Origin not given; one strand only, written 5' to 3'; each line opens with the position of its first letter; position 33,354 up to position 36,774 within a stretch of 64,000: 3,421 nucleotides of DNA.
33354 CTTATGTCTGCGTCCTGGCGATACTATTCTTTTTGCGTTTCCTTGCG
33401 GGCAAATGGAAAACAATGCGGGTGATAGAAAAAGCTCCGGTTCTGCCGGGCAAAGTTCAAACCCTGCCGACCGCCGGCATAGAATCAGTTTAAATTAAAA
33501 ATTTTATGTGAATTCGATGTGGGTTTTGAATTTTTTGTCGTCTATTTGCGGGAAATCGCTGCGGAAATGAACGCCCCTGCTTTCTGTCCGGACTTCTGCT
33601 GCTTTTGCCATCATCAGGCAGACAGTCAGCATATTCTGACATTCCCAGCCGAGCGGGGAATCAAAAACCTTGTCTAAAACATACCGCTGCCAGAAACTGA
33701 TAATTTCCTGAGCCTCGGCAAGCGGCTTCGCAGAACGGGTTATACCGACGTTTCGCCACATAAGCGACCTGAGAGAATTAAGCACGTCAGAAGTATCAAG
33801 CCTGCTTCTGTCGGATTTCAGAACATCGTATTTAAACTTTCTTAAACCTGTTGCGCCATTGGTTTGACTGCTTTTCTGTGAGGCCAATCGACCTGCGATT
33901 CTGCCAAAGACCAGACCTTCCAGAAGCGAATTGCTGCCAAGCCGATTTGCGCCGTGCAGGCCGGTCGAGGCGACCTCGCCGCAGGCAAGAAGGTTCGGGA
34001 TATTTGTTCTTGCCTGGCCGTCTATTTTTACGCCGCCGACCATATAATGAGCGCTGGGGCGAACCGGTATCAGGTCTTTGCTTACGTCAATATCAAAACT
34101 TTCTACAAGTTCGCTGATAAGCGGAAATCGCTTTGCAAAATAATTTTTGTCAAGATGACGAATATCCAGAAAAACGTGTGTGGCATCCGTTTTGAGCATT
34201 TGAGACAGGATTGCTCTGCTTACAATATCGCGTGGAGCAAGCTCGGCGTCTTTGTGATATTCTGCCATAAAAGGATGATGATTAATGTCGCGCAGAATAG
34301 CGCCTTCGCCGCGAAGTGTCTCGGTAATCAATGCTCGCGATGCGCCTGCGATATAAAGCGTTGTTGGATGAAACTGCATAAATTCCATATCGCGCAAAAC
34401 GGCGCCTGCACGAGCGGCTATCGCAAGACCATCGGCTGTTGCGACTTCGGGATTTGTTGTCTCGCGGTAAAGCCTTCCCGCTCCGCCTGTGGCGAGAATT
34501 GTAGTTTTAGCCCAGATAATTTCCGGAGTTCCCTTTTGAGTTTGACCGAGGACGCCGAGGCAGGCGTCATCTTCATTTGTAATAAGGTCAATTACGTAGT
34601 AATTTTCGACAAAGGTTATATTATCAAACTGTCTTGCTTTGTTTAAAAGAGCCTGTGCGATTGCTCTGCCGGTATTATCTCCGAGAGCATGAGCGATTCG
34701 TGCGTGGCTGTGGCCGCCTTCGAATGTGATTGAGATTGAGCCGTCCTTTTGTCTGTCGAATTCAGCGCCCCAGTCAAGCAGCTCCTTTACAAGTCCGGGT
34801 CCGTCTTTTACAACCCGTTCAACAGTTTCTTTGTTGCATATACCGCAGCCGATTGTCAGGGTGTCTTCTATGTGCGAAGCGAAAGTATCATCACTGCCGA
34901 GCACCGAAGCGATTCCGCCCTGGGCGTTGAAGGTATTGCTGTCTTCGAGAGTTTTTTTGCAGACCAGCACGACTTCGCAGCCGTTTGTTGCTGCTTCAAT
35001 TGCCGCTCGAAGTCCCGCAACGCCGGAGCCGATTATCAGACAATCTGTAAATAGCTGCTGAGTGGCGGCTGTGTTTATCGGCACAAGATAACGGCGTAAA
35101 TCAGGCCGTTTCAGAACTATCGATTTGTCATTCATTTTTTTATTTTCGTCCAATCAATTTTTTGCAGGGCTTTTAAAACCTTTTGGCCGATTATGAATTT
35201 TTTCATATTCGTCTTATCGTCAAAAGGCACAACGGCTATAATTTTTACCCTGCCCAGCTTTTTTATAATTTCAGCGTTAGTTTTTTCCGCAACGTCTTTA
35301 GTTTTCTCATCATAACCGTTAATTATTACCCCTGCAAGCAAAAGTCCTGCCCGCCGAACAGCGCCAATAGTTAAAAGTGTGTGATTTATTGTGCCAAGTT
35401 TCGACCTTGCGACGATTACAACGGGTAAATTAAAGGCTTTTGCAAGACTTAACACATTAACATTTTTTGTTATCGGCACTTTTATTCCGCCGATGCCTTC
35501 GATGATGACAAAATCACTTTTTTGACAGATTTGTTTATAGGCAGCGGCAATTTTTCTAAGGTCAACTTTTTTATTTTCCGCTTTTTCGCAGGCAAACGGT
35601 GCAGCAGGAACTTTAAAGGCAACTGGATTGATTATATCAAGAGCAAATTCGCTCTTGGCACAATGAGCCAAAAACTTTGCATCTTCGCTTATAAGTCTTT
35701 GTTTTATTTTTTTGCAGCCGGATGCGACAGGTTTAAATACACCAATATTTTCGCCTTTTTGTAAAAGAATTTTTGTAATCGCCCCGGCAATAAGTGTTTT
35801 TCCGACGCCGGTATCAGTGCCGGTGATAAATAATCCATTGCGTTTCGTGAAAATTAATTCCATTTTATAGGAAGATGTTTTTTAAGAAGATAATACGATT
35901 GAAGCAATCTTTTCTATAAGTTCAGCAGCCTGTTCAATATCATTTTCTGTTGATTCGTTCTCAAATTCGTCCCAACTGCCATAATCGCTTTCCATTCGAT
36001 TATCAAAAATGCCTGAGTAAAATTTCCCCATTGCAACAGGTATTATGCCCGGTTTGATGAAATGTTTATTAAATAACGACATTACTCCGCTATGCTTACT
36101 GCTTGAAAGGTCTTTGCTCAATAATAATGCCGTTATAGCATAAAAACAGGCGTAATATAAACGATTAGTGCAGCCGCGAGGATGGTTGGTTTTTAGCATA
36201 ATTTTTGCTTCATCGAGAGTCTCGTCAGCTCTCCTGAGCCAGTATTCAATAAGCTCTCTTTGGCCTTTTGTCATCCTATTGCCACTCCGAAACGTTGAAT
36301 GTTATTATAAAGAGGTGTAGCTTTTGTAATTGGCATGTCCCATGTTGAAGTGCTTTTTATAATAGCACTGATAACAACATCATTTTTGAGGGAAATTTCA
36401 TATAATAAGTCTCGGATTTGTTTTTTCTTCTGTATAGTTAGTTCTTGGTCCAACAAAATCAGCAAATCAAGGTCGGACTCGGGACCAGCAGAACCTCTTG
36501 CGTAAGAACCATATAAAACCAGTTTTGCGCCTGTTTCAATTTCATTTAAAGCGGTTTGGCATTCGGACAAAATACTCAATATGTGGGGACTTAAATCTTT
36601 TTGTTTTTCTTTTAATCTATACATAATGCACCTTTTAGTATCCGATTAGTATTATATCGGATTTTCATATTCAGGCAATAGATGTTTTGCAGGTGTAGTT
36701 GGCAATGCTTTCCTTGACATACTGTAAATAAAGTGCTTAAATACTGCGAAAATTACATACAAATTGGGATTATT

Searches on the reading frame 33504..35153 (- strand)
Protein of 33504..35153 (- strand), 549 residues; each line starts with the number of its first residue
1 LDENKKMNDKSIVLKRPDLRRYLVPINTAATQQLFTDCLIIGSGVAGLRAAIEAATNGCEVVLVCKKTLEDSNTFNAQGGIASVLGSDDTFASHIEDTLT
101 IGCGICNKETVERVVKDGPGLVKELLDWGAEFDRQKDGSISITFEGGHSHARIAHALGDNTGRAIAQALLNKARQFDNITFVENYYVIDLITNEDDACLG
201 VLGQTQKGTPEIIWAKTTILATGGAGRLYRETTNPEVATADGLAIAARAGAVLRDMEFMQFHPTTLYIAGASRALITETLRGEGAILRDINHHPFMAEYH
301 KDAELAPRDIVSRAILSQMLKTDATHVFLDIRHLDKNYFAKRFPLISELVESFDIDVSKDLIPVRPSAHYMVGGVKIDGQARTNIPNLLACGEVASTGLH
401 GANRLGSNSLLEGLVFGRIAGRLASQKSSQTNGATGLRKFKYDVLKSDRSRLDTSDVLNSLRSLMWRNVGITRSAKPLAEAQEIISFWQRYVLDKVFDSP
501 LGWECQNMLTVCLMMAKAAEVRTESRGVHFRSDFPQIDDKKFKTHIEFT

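Call 78: search_protein_families(library=ncbifam, proteins=[window:33504-35153:-], max_evalue=0.00001)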
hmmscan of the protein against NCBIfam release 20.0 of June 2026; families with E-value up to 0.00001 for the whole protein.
window:33504-35153:- (549 aa): 36 families (the best 25 are shown)
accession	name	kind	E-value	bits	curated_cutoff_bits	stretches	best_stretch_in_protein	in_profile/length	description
NF005867.0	PRK07804.1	equivalog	3.4e-165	550.4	639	1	34-546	17-527/548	L-aspartate oxidase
TIGR00551.1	nadB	equivalog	1.8e-154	515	452.75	1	37-535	4-489/489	L-aspartate oxidase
NF005701.0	PRK07512.1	equivalog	1.1e-147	492.5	528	1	30-545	4-494/516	L-aspartate oxidase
NF005636.0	PRK07395.1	subfamily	7.5e-145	483.3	723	2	35-491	12-469/560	L-aspartate oxidase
NF005978.0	PRK08071.1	equivalog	6.9e-143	476.8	621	1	37-539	5-495/514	L-aspartate oxidase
NF006567.0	PRK09077.1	equivalog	6.2e-141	470.2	629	1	31-544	4-528/537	L-aspartate oxidase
TIGR01812.1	sdhA_frdA_Gneg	subfamily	2.6e-126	422.4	567.3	1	37-545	1-539/568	succinate dehydrogenase or fumarate reductase, flavoprotein subunit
NF004900.0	PRK06263.1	equivalog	1.2e-124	416.9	718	1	32-544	4-531/546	fumarate reductase (CoM/CoB) subunit TfrA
NF004724.0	PRK06069.1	subfamily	4.6e-115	385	826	1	33-545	3-548/577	succinate dehydrogenase/fumarate reductase flavoprotein subunit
NF004820.0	PRK06175.1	equivalog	6.8e-111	371.2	472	1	34-424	3-383/433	L-aspartate oxidase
NF006686.0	PRK09231.1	equivalog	4.7e-104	349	854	1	33-545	3-551/598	fumarate reductase (quinol) flavoprotein subunit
NF005037.0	PRK06452.1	equivalog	3.7e-103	346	862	1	34-545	4-537/566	succinate dehydrogenase flavoprotein subunit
TIGR01816.1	sdhA_forward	equivalog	5.1e-100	335.3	727.35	1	37-545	4-548/584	succinate dehydrogenase flavoprotein subunit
TIGR01176.1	fum_red_Fp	equivalog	2.6e-97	326.8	932.7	1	36-545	4-549/580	fumarate reductase (quinol) flavoprotein subunit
NF004613.0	PRK05945.1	equivalog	3.2e-95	319.9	824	1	36-545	4-546/575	succinate dehydrogenase/fumarate reductase flavoprotein subunit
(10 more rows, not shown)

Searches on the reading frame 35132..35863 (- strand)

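Call 78: search_protein_families(library=ncbifam, proteins=[window:35132-35863:-], max_evalue=0.00001)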
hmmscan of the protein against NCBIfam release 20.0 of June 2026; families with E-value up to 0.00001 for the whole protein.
window:35132-35863:- (243 aa): 8 families
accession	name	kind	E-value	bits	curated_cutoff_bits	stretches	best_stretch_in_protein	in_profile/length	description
TIGR00347.1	bioD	equivalog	2e-51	174.4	83.3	1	12-182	1-166/166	dethiobiotin synthase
NF004167.0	PRK05632.1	equivalog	3.3e-15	55.7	418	1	9-214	3-215/708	phosphate acetyltransferase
NF001989.1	PRK00784.1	equivalog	2.9e-09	36.1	273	0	96-220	104-230/480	cobyric acid synthase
NF002204.1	PRK01077.1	equivalog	8.8e-09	34.8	254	0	95-221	59-185/420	cobyrinic acid a,c-diamide synthase CobB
TIGR00379.1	cobB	subfamily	3.6e-08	32.7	261.4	0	104-223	66-186/449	cobyrinic/hydrogenobyrinic acid a,c-diamide synthase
NF033195.1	F430_CfbB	exception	7.3e-08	31.6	560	0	91-222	52-184/451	Ni-sirohydrochlorin a,c-diamide synthase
TIGR01969.1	minD_arch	subfamily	1.1e-07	31.3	201.75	1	76-218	69-200/251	cell division ATPase MinD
TIGR00313.1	cobQ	equivalog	2.7e-07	29.8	309.9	0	12-218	2-227/477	cobyric acid synthase CobQ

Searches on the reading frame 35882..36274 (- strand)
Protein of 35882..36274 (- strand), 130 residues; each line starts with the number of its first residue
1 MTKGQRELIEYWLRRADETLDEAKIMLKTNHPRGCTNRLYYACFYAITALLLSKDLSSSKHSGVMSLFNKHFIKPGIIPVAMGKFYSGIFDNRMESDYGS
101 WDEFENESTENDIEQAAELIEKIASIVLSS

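Call 68: search_protein_families(library=padloc, proteins=[window:35882-36274:-], max_evalue=0.01)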
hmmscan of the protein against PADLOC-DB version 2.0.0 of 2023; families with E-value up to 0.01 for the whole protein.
window:35882-36274:- (130 aa): 1 family
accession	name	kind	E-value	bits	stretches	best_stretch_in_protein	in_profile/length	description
PDLC02923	HEPN_IX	-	0.0018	16.4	1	26-71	18-65/161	-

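Call 78: search_protein_families(library=ncbifam, proteins=[window:35882-36274:-], max_evalue=0.00001)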
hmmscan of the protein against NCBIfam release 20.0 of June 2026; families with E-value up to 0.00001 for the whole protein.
window:35882-36274:- (130 aa): 0 families

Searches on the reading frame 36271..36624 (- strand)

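Call 68: search_protein_families(library=padloc, proteins=[window:36271-36624:-], max_evalue=0.01)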
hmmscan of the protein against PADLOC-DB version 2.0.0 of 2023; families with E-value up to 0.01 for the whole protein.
window:36271-36624:- (117 aa): 11 families
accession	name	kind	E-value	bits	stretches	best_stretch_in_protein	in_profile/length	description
PDLC04903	PDC-S09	-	6.4e-20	69.5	1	13-115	5-107/108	-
PDLC04907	PDC-S09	-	6.4e-14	50.1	1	26-115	21-113/114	-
PDLC04906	PDC-S09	-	8e-08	30.6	1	14-77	6-70/98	-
PDLC04904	PDC-S09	-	2.4e-07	28.9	1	32-76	25-69/104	-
PDLC04902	PDC-S09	-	4.1e-07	28.2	1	33-83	22-74/97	-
PDLC04368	PDC-M05A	-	9.6e-05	20.3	1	22-60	96-135/201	-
PDLC04369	PDC-M05A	-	0.00022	18.9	1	18-64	91-135/201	-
PDLC04778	PDC-M70A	-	0.00035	18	1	27-75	42-93/355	-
PDLC04905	PDC-S09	-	0.0018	16.6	1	33-67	22-56/101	-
PDLC00823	Cyclase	-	0.0063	14.2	1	26-78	41-89/285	oligonucleotide-cyclase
PDLC04372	PDC-M05A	-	0.0083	14.4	1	22-65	65-108/167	-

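Call 78: search_protein_families(library=ncbifam, proteins=[window:36271-36624:-], max_evalue=0.00001)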
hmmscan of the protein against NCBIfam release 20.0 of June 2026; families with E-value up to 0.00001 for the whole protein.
window:36271-36624:- (117 aa): 5 families
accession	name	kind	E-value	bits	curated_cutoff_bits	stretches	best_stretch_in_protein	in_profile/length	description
NF033220.1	ANT_3pp_II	equivalog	3.7e-09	36.3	400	1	33-79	23-69/258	ANT(3'')-II family aminoglycoside nucleotidyltransferase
NF047752.1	MntA_antitoxin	equivalog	6.9e-08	32.3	60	1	35-83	10-57/106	type VII toxin-antitoxin system MntA family adenylyltransferase antitoxin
NF012212.1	ANT_9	subfamily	2.3e-06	27.1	340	1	35-80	24-69/249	aminoglycoside nucleotidyltransferase ANT(9)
NF051895.1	anti_phage_HalB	equivalog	4.6e-06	26.4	190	1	35-66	2-34/211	anti-phage Hailong system nucleotidyltransferase HalB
TIGR01693.1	UTase_glnD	equivalog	6.5e-06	24.7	519.4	1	22-76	33-87/850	[protein-PII] uridylyltransferase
